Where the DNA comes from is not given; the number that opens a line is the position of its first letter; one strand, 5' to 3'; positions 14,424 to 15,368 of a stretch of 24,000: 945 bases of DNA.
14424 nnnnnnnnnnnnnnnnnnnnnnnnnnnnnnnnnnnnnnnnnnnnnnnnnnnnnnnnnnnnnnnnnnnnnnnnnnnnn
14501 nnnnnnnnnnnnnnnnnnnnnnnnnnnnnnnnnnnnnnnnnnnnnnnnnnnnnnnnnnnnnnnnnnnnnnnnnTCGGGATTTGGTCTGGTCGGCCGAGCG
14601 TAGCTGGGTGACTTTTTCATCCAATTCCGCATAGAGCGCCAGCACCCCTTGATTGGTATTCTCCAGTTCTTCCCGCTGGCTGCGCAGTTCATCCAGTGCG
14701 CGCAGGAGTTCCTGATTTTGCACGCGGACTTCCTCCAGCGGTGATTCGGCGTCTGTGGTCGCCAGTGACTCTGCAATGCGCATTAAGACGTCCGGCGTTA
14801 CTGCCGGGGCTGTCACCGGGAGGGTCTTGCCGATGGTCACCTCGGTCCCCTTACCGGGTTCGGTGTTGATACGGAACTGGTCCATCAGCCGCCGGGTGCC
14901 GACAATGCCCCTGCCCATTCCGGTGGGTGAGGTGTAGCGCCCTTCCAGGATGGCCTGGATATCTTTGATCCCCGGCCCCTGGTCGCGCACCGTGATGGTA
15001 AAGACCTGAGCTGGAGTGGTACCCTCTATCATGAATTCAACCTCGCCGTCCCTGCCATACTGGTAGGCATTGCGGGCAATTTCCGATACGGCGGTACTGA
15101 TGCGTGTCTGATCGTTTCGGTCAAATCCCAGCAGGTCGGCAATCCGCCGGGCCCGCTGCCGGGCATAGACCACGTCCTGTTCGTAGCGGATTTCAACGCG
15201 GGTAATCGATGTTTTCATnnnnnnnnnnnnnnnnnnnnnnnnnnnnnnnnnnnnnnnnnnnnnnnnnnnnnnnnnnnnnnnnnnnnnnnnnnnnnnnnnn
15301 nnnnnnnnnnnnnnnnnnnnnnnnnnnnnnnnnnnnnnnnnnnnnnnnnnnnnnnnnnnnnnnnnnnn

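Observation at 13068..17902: Stressosome (RsbR-RsbS-RsbT) cassette wired to a sensor-less hybrid histidine kinase, with the RsbT fold present three times in a row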

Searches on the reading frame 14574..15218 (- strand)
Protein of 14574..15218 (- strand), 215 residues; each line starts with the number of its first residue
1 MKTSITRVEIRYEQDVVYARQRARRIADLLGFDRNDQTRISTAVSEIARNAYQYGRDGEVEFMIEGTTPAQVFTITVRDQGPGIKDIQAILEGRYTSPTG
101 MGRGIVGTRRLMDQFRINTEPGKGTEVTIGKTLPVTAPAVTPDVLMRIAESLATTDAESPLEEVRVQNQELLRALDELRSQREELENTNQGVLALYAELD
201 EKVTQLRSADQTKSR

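Call 14: find_homologous_proteins(query=window:14574-15218:-, max_evalue=0.00001)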
Query window:14574-15218:- (215 aa): 565 proteins with E <= 0.00001 among 1671 candidates; the best 120 are listed.
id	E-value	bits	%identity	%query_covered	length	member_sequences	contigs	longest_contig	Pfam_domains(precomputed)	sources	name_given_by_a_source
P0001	2.8e-74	267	67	91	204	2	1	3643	PF13581.13,PF02518.32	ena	-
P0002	1.6e-69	252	70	83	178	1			PF13581.13,PF02518.32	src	-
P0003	1.7e-67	245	55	100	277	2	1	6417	PF13581.13,PF02518.32,PF00512.32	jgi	jgi:anti-sigma regulatory factor (Ser/Thr protein kinase)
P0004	1.4e-66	242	57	100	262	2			PF13581.13,PF02518.32,PF00512.32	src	-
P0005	1.5e-66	242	57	98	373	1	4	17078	PF13581.13,PF02518.32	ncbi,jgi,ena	jgi:anti-sigma regulatory factor (Ser/Thr protein kinase)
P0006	2.1e-66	241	59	97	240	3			PF13581.13,PF02518.32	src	-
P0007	5.9e-66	240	55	100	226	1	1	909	PF13581.13,PF02518.32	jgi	-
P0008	1.6e-65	239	55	100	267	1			PF13581.13,PF02518.32,PF00512.32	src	-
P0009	3.7e-65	237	66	82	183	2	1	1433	PF13581.13,PF02518.32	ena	-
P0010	4.4e-65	237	57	99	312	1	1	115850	PF13581.13,PF02518.32,PF00512.32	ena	-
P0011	9.7e-65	236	59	92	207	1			PF13581.13,PF02518.32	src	-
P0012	1.1e-64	236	55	100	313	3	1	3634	PF13581.13,PF02518.32,PF00512.32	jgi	jgi:signal transduction histidine kinase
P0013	2.5e-64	235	56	100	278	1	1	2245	PF13581.13,PF02518.32,PF00512.32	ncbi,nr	ncbi:MAG TPA: histidine kinase dimerization/phospho-acceptor domain-containing protein, partial [Bur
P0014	2.6e-64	235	63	86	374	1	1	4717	PF13581.13,PF02518.32,PF00990.27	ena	-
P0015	3.1e-64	234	55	100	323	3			PF13581.13,PF02518.32,PF00512.32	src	-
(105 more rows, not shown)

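Call 20: find_related_loci(query=A1, collection=genome_contigs, flank=8000)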
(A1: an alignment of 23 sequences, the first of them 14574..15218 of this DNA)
Query A1 (215 aa) in genome_contigs; peptide patterns used: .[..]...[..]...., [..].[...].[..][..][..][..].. (x = any residue, [..] = any of these).
600 stretches matched a pattern (row limit reached: there are more); 589 encode a relative of the query (tblastn E <= 1e-3); the best 80 are kept; 80 distinct loci.
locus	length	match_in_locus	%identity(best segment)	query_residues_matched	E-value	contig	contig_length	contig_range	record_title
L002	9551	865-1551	58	1-211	7e-78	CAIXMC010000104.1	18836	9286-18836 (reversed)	MAG: uncultured beta proteobacterium isolate KTt_bin-1310 genome assembly, contig: bin-1310:104/458, whole genome shotgu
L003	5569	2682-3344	59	1-215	6e-78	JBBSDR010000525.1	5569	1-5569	MAG: Gemmatales bacterium isolate LS1_sbin.2 LS1_sbin.2_K_760211_L_5569_cov_9.0000, whole genome shotgun sequence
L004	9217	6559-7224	57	1-215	6e-76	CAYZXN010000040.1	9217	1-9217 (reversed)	MAG TPA_asm: uncultured Syntrophobacteraceae bacterium isolate binchicken_co31_355 genome assembly, contig: k141_45313,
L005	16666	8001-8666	57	1-215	3e-74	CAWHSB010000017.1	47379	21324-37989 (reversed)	MAG: Terriglobia bacterium isolate MFD06714.bin.2.104 genome assembly, contig: contig_31531, whole genome shotgun sequen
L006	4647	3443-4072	60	1-199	2e-74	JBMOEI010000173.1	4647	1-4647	MAG: Desulfuromonadaceae bacterium isolate Deming_bin.100 contig66536, whole genome shotgun sequence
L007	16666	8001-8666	56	1-215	4e-74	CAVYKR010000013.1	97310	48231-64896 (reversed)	MAG: Bryobacterales bacterium isolate MFD05521.bin.2.162 genome assembly, contig: contig_18730, whole genome shotgun seq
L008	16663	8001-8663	54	2-215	6e-74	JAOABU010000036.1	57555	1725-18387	MAG: Spirochaetes bacterium isolate SKW186 k141_352001, whole genome shotgun sequence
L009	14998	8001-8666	56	1-215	2e-73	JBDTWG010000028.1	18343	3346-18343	MAG: Nitrospira sp. isolate cluster3_bin.86 NODE_11094_length_18343_cov_7.450514, whole genome shotgun sequence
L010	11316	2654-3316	55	1-215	6e-73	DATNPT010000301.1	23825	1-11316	MAG TPA_asm: Chroococcales cyanobacterium isolate SMAG_U16488 k141_752444, whole genome shotgun sequence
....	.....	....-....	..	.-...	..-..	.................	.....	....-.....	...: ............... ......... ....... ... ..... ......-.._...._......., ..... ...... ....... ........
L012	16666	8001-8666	54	1-215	2e-72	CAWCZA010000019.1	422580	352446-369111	MAG: uncultured Gammaproteobacteria bacterium isolate MFD09671.bin.1.140 genome assembly, contig: contig_66138, whole ge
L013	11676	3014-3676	54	1-215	2e-72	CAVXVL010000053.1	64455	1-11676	MAG: Terriglobia bacterium isolate MFD04780.bin.2.4 genome assembly, contig: contig_35242, whole genome shotgun sequence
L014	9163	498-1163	55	1-215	5e-72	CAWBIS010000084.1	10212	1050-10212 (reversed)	MAG: Terriglobia bacterium isolate MFD04752.bin.3.16 genome assembly, contig: contig_162579, whole genome shotgun sequen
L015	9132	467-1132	57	1-215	5e-71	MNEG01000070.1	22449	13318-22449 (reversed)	MAG: Candidatus Rokubacteria bacterium 13_1_40CM_68_15 13_1_40cm_scaffold_483, whole genome shotgun sequence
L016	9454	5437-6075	57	5-210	3e-71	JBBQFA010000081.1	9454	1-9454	MAG: Thermoleophilia bacterium isolate Co_metawrap_1062 Cmw_1062_k141_7260614_length_9454_cov_7.0000, whole genome shotg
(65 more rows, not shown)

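Call 24: search_protein_representatives(protein=window:14574-15218:-)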
Query: 215 residues. Proteins with E-value up to 0.001 (for the whole library): 5756; up to 1e-10: 2584; up to 1e-30: 412. The best 150 are listed.
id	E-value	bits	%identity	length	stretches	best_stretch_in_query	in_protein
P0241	4.6e-73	261.5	64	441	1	3-210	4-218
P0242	3.3e-70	252.2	59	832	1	1-215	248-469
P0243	1.4e-66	240.3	66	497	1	1-180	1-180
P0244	1.2e-63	230.8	47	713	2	4-213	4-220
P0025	1.6e-63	230.4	59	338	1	4-214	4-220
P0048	1.2e-61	224.2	56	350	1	7-215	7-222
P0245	6.0e-61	222.0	49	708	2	6-215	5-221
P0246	1.6e-60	220.6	56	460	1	1-210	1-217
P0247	3.2e-60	219.6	54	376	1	1-215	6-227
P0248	1.0e-59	217.9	48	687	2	2-215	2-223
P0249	1.8e-58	213.9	46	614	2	5-214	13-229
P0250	3.1e-58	213.1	59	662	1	3-185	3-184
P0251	5.7e-58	212.3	45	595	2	1-215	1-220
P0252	6.4e-58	212.1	52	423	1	6-215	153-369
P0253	7.0e-58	212.0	48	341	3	1-190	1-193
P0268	1.1e-54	201.5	54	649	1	4-185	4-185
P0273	2.9e-54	200.2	53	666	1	4-188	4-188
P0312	4.2e-50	186.6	53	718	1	5-188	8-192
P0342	3.0e-48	180.5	49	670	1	5-192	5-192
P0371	2.7e-45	170.9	53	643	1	5-200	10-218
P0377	4.6e-45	170.2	51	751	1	5-200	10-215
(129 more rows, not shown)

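Call 25: search_protein_families(library=pfam, proteins=[P0250, P0268, P0273, P0312, P0342, P0243, P0242, P0252, P0371, P0377], max_evalue=0.001)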
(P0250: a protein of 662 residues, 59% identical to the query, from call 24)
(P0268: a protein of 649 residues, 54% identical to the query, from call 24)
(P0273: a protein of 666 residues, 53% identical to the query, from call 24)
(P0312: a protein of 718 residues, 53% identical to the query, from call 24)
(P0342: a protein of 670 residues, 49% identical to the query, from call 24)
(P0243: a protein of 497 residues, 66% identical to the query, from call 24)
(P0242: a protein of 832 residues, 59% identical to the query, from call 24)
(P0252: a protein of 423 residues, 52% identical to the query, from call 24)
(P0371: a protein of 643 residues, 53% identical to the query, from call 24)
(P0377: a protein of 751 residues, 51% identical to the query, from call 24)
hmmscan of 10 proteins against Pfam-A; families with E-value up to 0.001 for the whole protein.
P0250 (662 aa): 8 families
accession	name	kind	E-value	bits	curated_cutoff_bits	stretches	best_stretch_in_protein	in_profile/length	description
PF07568.18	HisKA_2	-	3.6e-27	94.7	22.3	1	469-544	1-76/76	Histidine kinase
PF08447.18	PAS_3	-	3.2e-25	88.6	25.6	1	206-294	3-89/89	PAS fold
PF02518.31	HATPase_c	-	1.1e-21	77.7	26.4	2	568-660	4-109/111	Histidine kinase-, DNA gyrase B-, and HSP90-like ATPase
PF13581.12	HATPase_c_2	-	3e-18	66.5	27.4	2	19-130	11-127/127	Histidine kinase-like ATPase domain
PF13426.13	PAS_9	-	5.3e-16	59.2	27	2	205-299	14-103/103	PAS domain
PF08448.16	PAS_4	-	1.9e-08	34.9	23.1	0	235-301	43-109/110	PAS fold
PF07536.20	HWE_HK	-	1.1e-06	29.7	22.8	1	469-522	1-52/83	HWE histidine kinase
PF13188.13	PAS_8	-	6.7e-06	26.3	21.8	0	182-236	1-51/65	PAS domain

P0268 (649 aa): 11 families
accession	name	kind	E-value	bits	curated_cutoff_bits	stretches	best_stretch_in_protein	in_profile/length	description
PF00990.26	GGDEF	-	8e-36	123.7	23.8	1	315-460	2-157/161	Diguanylate cyclase, GGDEF domain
PF13487.12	HD_5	-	1.6e-27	96.8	27.2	1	480-637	10-170/170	HD domain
PF01966.28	HD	-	1.2e-15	58.2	22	1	487-606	4-116/116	HD domain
PF13426.13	PAS_9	-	3.4e-12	47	27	1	194-302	2-103/103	PAS domain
PF00989.32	PAS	-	8.4e-12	45.5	22.6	1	183-300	1-113/113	PAS fold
PF08448.16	PAS_4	-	1.4e-09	38.6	23.1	1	189-304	1-109/110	PAS fold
PF02518.31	HATPase_c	-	2.9e-07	31.3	26.4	1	35-130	1-106/111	Histidine kinase-, DNA gyrase B-, and HSP90-like ATPase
PF13581.12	HATPase_c_2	-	2.9e-07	31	27.4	1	19-130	11-126/127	Histidine kinase-like ATPase domain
PF08447.18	PAS_3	-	2.7e-06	28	25.6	1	206-295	2-87/89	PAS fold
PF13188.13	PAS_8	-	7.9e-06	26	21.8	1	183-230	1-45/65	PAS domain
PF17853.6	GGDEF_2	-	9.1e-05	23.1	24.5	1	331-435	11-97/116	GGDEF-like domain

P0273 (666 aa): 4 families
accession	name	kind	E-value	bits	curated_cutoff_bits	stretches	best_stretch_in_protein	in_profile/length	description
PF02518.31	HATPase_c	-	4.9e-36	124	26.4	2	319-433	2-106/111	Histidine kinase-, DNA gyrase B-, and HSP90-like ATPase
PF00072.30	Response_reg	-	8.7e-24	84.3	30.2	1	465-576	1-110/111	Response regulator receiver domain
PF00512.31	HisKA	-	6.6e-22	77.8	26.9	1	205-271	1-66/66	His Kinase A (phospho-acceptor) domain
PF13581.12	HATPase_c_2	-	1.3e-12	48.2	27.4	1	17-129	9-125/127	Histidine kinase-like ATPase domain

P0312 (718 aa): 8 families
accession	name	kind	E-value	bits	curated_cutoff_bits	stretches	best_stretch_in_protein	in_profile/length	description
PF02518.31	HATPase_c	-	7.6e-37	126.6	26.4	2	452-572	2-109/111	Histidine kinase-, DNA gyrase B-, and HSP90-like ATPase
PF00072.30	Response_reg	-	6.8e-20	71.7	30.2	1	596-706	1-110/111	Response regulator receiver domain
PF13581.12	HATPase_c_2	-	3.9e-13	50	27.4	1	19-134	8-126/127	Histidine kinase-like ATPase domain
PF00512.31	HisKA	-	8.7e-10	38.9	26.9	1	346-408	3-64/66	His Kinase A (phospho-acceptor) domain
PF13426.13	PAS_9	-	5.6e-07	30.2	27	1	220-325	2-103/103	PAS domain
PF00989.32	PAS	-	1e-06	29.1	22.6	1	210-322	2-112/113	PAS fold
PF24820.1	Diguanyl_cycl_sensor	-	2.6e-06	27.8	28.1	1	215-322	2-109/109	Diguanylate cyclase-like sensor domain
PF08448.16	PAS_4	-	0.00012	22.7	23.1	1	217-326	3-108/110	PAS fold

P0342 (670 aa): 8 families
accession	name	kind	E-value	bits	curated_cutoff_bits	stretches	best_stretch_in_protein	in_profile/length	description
PF00990.26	GGDEF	-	9.9e-34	116.9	23.8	1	333-482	2-159/161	Diguanylate cyclase, GGDEF domain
PF13487.12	HD_5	-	1.5e-33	116.4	27.2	1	491-656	1-169/170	HD domain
PF08447.18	PAS_3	-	2.6e-16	60.1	25.6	1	228-315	3-89/89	PAS fold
PF01966.28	HD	-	4.1e-16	59.7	22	1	507-626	4-116/116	HD domain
PF13581.12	HATPase_c_2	-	2.1e-09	37.9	27.4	1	17-130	9-126/127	Histidine kinase-like ATPase domain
PF02518.31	HATPase_c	-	3.3e-09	37.6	26.4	1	36-129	2-105/111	Histidine kinase-, DNA gyrase B-, and HSP90-like ATPase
PF13426.13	PAS_9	-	0.00014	22.6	27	0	234-320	21-103/103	PAS domain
PF17853.6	GGDEF_2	-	0.00023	21.8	24.5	1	346-451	8-93/116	GGDEF-like domain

P0243 (497 aa): 3 families
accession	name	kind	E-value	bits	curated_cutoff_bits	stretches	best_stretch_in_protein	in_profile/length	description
PF02518.31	HATPase_c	-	7.6e-37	126.6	26.4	2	381-487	4-110/111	Histidine kinase-, DNA gyrase B-, and HSP90-like ATPase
PF13581.12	HATPase_c_2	-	4.5e-12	46.5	27.4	1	16-130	8-126/127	Histidine kinase-like ATPase domain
PF00512.31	HisKA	-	2.3e-05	24.8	26.9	1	240-268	2-30/66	His Kinase A (phospho-acceptor) domain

P0242 (832 aa): 4 families
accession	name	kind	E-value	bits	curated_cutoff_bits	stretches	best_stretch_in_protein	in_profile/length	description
PF02518.31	HATPase_c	-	2.7e-53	179.5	26.4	3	581-692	2-110/111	Histidine kinase-, DNA gyrase B-, and HSP90-like ATPase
PF00512.31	HisKA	-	1.4e-36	124.8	26.9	2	14-83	1-66/66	His Kinase A (phospho-acceptor) domain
PF13581.12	HATPase_c_2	-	6.2e-16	59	27.4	1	264-377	9-126/127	Histidine kinase-like ATPase domain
PF00072.30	Response_reg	-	2.4e-11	44.2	30.2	1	749-814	1-66/111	Response regulator receiver domain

P0252 (423 aa): 3 families
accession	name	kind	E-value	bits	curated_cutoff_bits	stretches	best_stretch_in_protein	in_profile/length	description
PF02518.31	HATPase_c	-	1.9e-14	54.5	26.4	1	183-278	2-106/111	Histidine kinase-, DNA gyrase B-, and HSP90-like ATPase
PF00512.31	HisKA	-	1.4e-12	47.9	26.9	1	367-423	2-55/66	His Kinase A (phospho-acceptor) domain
PF13581.12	HATPase_c_2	-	3.1e-11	43.8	27.4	1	160-276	5-125/127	Histidine kinase-like ATPase domain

P0371 (643 aa): 6 families
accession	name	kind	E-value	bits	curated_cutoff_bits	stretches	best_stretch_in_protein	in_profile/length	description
PF02518.31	HATPase_c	-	8.9e-26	91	26.4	2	502-565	2-70/111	Histidine kinase-, DNA gyrase B-, and HSP90-like ATPase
PF13581.12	HATPase_c_2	-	4.7e-14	52.9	27.4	1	20-142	7-127/127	Histidine kinase-like ATPase domain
PF00512.31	HisKA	-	4.9e-11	43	26.9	1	389-452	1-63/66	His Kinase A (phospho-acceptor) domain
PF13185.12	GAF_2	-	1.6e-10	41.8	28.6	1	235-375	6-136/136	GAF domain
PF01590.32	GAF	-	3.4e-08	34.5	22.4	1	233-374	2-133/133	GAF domain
PF13492.12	GAF_3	-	4.9e-06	27.4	27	1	236-376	5-129/129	GAF domain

P0377 (751 aa): 6 families
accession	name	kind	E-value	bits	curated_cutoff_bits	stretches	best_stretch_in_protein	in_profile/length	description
PF02518.31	HATPase_c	-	4.8e-35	120.8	26.4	2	499-609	2-109/111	Histidine kinase-, DNA gyrase B-, and HSP90-like ATPase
PF00072.30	Response_reg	-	4.8e-21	75.4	30.2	1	637-745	1-111/111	Response regulator receiver domain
PF13581.12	HATPase_c_2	-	1.3e-12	48.3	27.4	1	21-138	8-126/127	Histidine kinase-like ATPase domain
PF00512.31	HisKA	-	9.8e-12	45.2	26.9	1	386-451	1-65/66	His Kinase A (phospho-acceptor) domain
PF13185.12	GAF_2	-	8.8e-10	39.4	28.6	1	229-372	3-136/136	GAF domain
PF01590.32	GAF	-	1.6e-06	29.1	22.4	1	229-371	1-133/133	GAF domain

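Call 60: find_encoding_contigs(protein=P0014, flank=6000, max_places=3)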
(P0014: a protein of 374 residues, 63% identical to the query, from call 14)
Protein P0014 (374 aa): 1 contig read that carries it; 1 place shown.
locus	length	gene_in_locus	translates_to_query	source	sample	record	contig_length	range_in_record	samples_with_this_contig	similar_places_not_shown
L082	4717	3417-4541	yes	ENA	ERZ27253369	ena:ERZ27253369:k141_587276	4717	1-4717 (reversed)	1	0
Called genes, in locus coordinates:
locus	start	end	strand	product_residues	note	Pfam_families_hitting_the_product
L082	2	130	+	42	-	?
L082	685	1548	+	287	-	PF14361:RsbRD_N, PF01740:STAS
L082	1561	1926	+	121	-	PF01740:STAS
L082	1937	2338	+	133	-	PF13581:HATPase_c_2 (weak), PF02518:HATPase_c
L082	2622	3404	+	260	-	PF07228:SpoIIE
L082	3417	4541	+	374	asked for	PF13581:HATPase_c_2, PF02518:HATPase_c, PF00990:GGDEF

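Call 69: search_dna_similar(query=window:14574-15218:-, collection=plasmids, mode=protein, max_rows=15, max_evalue=1e-10)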
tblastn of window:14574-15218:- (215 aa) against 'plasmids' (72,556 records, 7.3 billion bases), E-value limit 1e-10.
Records with a match: 100; places in all: 119; records where one place covers at least 80% of the query: 41.
Best place of each record, by identity: <60% 100.
By first word of the organism name: Phaeobacter 58; Deinococcus 17; Streptomyces 6; Paraburkholderia 2; Stenotrophomonas 2; Listeria 2; Variovorax 2; Sphingomonas 1; Caballeronia 1; Nonomuraea 1; and 8 more.
By predicted mobility (MOB-suite, as given by PLSDB): non-mobilizable 83; mobilizable 17.
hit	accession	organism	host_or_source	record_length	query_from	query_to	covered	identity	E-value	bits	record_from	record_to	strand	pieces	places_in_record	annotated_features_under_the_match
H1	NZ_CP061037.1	Sphingomonas aliaeris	whole organism,Pork steak,pork steak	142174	3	208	96%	54.7%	2e-62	216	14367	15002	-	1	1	ATP-binding protein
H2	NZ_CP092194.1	Deinococcus sp. KNUC1210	Setaria viridis,cell ...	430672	1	214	100%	45.9%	8e-44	163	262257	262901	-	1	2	ATP-binding protein | SpoIIE family protein phosphatase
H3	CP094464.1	Deinococcus radiodurans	prokaryote,soil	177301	11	214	95%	45.8%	7e-45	166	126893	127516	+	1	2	ATP-binding protein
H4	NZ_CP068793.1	Deinococcus radiodurans R1 = ATCC 13939 = DSM 20539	cell culture,Orsay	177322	11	214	95%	45.8%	7e-45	166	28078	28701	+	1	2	ATP-binding protein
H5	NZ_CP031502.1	Deinococcus radiodurans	Single cell,Irradiated ground pork and ...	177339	11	214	95%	45.8%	7e-45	166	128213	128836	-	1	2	ATP-binding protein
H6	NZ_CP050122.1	Deinococcus radiodurans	whole organism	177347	11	214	95%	45.8%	7e-45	166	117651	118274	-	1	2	ATP-binding protein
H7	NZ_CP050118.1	Deinococcus radiodurans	whole organism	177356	11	214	95%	45.8%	7e-45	166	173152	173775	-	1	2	ATP-binding protein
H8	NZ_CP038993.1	Deinococcus radiodurans R1 = ATCC 13939 = DSM 20539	cell culture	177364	11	214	95%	45.8%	7e-45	166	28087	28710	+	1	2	ATP-binding protein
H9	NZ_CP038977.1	Deinococcus radiodurans R1 = ATCC 13939 = DSM 20539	cell culture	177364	11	214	95%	45.8%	7e-45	166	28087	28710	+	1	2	ATP-binding protein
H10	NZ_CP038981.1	Deinococcus radiodurans R1 = ATCC 13939 = DSM 20539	cell culture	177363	11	214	95%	45.8%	7e-45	166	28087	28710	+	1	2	ATP-binding protein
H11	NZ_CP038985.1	Deinococcus radiodurans R1 = ATCC 13939 = DSM 20539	cell culture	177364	11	214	95%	45.8%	7e-45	166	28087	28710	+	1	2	ATP-binding protein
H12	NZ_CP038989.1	Deinococcus radiodurans R1 = ATCC 13939 = DSM 20539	cell culture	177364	11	214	95%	45.8%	7e-45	166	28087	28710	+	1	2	ATP-binding protein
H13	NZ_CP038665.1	Deinococcus radiodurans R1 = ATCC 13939 = DSM 20539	cell culture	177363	11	214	95%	45.8%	7e-45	166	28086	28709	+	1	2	ATP-binding protein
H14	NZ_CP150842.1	Deinococcus radiodurans R1 = ATCC 13939 = DSM 20539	Single cell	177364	11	214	95%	45.8%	7e-45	166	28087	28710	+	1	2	ATP-binding protein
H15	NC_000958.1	Deinococcus radiodurans R1 = ATCC 13939 = DSM 20539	-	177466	11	214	95%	45.8%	7e-45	166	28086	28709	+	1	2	ATP-binding protein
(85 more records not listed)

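Call 70: get_annotated_region(hit=H15, flank=7000)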
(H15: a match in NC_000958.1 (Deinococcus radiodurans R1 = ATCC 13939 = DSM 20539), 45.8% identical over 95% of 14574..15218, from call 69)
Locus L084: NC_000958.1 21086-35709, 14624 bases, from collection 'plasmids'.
description: Deinococcus radiodurans R1 = ATCC 13939 = DSM 20539 plasmid MP1, complete sequence
organism: Deinococcus radiodurans R1 = ATCC 13939 = DSM 20539 (NCBI taxid 243230)
taxonomy: Bacteria; Deinococcota; Deinococci; Deinococcales; Deinococcaceae; Deinococcus; Deinococcus radiodurans; Deinococcus radiodurans R1 = ATCC 13939 = DSM 20539
host: -; source: -; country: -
typing (MOB-suite, as given by PLSDB): mobilizable; relaxase MOBP
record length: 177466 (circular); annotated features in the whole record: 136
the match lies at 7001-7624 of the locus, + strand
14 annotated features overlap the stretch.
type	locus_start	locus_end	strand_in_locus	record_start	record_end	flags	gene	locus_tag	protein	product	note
CDS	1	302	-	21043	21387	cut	-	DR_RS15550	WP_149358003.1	transposase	GO:0006313 - DNA transposition [Evidence IEA]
CDS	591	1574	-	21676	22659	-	-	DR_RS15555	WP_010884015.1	IS4-like element ISDra1 family transposase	GO:0006313 - DNA transposition [Evidence IEA]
CDS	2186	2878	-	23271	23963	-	-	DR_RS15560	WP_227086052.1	hypothetical protein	-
CDS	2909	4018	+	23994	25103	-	-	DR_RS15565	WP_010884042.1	alpha/beta fold hydrolase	-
CDS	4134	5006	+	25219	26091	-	-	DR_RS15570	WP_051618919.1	STAS domain-containing protein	-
CDS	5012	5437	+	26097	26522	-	-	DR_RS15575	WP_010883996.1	STAS domain-containing protein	-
CDS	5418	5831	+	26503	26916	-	-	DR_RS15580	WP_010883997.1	anti-sigma regulatory factor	-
CDS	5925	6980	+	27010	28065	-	-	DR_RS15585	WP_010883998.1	anti-sigma regulatory factor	-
CDS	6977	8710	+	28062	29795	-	-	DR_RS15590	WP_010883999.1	ATP-binding protein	-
CDS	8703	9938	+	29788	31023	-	-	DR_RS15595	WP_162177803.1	ATP-binding protein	-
CDS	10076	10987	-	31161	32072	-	-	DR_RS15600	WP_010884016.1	ParB/RepB/Spo0J family partition protein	GO:0007059 - chromosome segregation [Evidence IEA]; GO:0000910 - cytokinesis [Evidence IEA]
CDS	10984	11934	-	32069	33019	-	-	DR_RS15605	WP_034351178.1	type II toxin-antitoxin system prevent-host-death family antitoxin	GO:0008219 - cell death [Evidence IEA]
CDS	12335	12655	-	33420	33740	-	-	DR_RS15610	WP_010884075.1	hypothetical protein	-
CDS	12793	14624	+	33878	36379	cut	-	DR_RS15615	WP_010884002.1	alpha/beta hydrolase fold domain-containing protein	-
